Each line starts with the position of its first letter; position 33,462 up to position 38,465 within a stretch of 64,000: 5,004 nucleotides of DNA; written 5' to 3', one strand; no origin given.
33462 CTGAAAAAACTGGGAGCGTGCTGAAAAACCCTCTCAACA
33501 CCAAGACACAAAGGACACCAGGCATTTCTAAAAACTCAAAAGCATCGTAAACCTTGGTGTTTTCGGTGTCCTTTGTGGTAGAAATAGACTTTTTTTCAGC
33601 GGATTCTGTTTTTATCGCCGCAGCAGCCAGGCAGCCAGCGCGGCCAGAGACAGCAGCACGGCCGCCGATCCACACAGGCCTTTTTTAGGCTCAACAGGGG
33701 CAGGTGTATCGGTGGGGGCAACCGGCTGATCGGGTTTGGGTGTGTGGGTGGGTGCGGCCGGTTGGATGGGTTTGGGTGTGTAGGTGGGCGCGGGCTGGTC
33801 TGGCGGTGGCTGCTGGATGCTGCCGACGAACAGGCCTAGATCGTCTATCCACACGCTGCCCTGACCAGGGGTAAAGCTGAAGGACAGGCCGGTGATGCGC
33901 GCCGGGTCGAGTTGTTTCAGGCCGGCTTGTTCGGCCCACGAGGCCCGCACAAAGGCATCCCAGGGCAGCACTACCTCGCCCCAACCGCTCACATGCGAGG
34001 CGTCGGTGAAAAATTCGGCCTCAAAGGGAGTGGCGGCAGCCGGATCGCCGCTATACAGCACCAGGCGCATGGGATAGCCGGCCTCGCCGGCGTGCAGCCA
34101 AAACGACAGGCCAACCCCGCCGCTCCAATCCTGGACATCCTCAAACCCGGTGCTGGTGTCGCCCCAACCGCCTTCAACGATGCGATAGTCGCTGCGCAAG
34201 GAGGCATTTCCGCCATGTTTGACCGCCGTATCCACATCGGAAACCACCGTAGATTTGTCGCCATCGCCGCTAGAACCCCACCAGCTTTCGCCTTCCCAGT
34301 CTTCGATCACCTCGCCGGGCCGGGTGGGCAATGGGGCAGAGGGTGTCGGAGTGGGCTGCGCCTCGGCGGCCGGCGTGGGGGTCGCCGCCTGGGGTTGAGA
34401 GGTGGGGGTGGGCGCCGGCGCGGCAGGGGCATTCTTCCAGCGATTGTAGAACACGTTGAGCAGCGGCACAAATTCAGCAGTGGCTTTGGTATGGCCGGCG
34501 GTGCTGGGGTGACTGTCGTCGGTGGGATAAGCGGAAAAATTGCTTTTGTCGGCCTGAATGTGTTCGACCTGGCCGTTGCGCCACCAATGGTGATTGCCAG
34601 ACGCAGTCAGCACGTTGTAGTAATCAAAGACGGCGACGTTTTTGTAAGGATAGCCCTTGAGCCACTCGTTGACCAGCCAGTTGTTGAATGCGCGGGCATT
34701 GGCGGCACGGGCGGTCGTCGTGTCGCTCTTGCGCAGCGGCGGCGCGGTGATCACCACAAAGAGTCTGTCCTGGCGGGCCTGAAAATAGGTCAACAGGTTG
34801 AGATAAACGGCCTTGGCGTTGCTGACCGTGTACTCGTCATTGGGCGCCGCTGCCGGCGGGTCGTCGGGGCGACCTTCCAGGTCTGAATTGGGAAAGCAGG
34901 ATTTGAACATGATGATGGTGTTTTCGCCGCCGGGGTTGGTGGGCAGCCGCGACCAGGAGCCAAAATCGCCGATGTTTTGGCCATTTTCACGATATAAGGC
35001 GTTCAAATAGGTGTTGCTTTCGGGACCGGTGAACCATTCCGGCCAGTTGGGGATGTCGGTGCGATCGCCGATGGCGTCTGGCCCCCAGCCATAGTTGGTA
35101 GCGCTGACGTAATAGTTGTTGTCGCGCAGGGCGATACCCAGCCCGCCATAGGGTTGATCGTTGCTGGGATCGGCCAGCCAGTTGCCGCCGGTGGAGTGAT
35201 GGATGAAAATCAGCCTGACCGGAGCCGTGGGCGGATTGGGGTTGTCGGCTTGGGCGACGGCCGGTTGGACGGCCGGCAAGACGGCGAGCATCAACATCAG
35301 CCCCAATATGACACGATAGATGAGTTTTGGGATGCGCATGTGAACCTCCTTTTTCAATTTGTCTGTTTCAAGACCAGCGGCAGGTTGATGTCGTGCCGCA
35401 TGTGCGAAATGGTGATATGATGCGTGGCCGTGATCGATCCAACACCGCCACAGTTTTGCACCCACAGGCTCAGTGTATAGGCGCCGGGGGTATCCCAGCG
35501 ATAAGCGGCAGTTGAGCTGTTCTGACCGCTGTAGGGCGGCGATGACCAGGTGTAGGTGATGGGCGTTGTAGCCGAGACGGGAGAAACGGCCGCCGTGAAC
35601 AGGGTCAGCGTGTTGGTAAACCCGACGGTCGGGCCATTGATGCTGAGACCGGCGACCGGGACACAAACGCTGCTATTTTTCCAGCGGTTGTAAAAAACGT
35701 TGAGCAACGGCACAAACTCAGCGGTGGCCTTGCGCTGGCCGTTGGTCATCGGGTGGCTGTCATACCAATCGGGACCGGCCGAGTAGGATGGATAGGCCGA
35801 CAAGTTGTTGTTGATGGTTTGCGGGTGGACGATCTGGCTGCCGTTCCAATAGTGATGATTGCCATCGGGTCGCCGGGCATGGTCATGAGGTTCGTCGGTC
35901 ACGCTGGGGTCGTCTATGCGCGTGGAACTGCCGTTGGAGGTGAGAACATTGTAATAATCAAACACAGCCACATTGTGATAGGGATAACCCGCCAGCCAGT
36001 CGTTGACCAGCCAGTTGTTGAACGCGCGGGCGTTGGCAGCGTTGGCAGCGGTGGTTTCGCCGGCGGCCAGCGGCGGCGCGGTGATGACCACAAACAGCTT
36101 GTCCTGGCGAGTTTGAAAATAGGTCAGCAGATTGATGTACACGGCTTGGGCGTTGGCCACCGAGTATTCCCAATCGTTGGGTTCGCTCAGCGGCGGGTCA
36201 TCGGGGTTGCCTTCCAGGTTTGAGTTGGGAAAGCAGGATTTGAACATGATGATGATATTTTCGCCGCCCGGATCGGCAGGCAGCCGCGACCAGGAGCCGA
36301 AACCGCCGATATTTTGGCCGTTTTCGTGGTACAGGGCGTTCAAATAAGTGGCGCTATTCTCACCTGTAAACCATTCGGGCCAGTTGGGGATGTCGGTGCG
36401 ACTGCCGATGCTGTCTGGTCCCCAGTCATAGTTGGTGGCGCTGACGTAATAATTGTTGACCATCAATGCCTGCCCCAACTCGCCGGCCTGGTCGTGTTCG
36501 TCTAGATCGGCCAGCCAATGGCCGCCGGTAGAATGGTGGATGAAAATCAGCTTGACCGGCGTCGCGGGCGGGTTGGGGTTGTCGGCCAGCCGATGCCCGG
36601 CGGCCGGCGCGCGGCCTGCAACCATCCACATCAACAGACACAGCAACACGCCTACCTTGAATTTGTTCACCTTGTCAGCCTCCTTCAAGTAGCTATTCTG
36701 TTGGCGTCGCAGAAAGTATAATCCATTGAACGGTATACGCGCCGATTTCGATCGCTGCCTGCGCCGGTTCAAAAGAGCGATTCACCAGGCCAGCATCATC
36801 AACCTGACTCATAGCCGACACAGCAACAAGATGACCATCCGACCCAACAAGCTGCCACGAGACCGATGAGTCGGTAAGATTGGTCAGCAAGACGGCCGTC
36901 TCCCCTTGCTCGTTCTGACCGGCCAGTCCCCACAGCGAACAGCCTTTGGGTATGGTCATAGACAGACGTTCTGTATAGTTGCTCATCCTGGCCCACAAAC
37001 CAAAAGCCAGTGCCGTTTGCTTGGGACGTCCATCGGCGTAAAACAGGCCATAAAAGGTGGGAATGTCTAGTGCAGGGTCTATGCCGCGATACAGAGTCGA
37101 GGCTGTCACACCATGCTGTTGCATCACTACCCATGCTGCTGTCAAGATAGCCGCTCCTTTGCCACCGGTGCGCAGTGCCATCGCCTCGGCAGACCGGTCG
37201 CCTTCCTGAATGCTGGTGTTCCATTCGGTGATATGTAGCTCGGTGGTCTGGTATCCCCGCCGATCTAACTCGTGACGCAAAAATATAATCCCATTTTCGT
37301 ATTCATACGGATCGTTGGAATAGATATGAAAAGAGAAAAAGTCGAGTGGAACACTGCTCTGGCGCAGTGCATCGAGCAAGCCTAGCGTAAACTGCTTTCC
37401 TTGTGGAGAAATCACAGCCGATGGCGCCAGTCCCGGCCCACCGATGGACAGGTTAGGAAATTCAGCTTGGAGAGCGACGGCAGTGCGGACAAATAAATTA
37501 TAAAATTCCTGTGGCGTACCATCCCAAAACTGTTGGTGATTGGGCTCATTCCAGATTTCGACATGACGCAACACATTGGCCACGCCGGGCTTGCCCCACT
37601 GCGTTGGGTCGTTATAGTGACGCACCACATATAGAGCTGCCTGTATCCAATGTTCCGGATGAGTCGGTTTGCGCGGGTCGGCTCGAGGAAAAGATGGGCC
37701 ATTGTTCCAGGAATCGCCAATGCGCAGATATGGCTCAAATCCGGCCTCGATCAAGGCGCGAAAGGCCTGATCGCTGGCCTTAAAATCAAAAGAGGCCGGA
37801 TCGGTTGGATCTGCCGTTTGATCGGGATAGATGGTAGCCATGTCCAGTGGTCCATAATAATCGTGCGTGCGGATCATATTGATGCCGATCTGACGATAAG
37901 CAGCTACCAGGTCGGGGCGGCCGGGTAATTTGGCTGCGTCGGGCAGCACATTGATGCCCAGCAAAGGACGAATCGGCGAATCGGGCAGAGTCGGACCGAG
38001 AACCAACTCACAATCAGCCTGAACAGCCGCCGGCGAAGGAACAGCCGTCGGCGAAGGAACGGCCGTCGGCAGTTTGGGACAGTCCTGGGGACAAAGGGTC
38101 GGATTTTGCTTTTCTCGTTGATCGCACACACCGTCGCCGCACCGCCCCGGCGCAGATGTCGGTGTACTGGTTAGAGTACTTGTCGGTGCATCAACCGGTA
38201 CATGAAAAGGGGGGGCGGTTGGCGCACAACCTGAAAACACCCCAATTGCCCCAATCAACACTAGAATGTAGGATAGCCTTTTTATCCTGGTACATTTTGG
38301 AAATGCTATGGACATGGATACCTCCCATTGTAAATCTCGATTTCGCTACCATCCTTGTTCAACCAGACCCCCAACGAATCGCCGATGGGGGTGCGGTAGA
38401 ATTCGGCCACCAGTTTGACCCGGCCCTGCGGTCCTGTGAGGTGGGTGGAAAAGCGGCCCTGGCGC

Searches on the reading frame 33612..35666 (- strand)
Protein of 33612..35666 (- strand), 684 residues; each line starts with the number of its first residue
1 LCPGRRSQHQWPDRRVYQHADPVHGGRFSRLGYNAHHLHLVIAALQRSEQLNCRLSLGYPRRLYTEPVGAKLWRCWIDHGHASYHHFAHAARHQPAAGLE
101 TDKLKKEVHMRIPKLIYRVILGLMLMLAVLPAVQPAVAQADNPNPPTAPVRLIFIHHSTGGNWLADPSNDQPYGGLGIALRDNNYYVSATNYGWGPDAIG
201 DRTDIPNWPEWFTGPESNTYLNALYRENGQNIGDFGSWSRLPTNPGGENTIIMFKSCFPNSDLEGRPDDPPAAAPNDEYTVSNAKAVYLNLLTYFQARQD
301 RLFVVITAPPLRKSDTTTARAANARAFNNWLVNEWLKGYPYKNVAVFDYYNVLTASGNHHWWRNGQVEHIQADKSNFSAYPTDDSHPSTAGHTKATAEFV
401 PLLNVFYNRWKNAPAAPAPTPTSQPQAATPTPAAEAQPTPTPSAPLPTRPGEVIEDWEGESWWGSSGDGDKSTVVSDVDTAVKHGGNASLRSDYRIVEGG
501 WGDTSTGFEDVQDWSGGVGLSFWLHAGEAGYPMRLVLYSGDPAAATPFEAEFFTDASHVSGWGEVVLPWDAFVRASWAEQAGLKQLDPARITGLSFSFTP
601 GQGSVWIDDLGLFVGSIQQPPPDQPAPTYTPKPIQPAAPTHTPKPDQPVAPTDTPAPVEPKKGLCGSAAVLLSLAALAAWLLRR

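Call 37: search_protein_families(library=pfam, proteins=[window:33612-35666:-], max_evalue=0.01)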
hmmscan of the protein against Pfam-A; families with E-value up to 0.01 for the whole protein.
window:33612-35666:- (684 aa): 2 families
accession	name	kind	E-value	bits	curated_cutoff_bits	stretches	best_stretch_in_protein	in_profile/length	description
PF03425.19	CBM_11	-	1.5e-09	38.6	27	1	440-613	4-180/182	Carbohydrate binding domain (family 11)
PF08547.18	CIA30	-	0.00041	20.9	24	1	481-599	46-146/157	Complex I intermediate-associated protein 30 (CIA30)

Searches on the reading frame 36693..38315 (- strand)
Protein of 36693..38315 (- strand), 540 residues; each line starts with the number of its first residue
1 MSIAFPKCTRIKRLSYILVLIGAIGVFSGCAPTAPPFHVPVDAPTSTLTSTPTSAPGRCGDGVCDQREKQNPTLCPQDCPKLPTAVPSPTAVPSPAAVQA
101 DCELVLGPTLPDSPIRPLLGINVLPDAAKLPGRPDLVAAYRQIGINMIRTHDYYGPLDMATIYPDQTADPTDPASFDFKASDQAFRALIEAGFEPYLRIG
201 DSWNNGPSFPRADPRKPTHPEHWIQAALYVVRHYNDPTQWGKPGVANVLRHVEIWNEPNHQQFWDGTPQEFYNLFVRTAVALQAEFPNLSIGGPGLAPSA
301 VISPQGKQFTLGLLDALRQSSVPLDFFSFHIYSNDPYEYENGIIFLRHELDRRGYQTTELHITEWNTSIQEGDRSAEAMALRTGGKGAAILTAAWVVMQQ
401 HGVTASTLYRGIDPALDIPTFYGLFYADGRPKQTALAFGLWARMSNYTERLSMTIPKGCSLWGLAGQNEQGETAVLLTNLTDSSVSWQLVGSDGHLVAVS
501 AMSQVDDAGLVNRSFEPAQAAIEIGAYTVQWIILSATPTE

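Call 36: search_protein_families(library=pfam, proteins=[window:36693-38315:-], max_evalue=0.01)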
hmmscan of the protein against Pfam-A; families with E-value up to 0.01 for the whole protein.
window:36693-38315:- (540 aa): 2 families
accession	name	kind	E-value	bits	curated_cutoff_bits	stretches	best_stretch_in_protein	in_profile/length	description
PF01229.23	Glyco_hydro_39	-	1.5e-20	73.9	26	1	136-335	39-229/472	Glycosyl hydrolases family 39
PF22540.1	RET_CRD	-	9e-06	26.3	26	1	49-81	38-70/103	RET, Cysteine Rich Domain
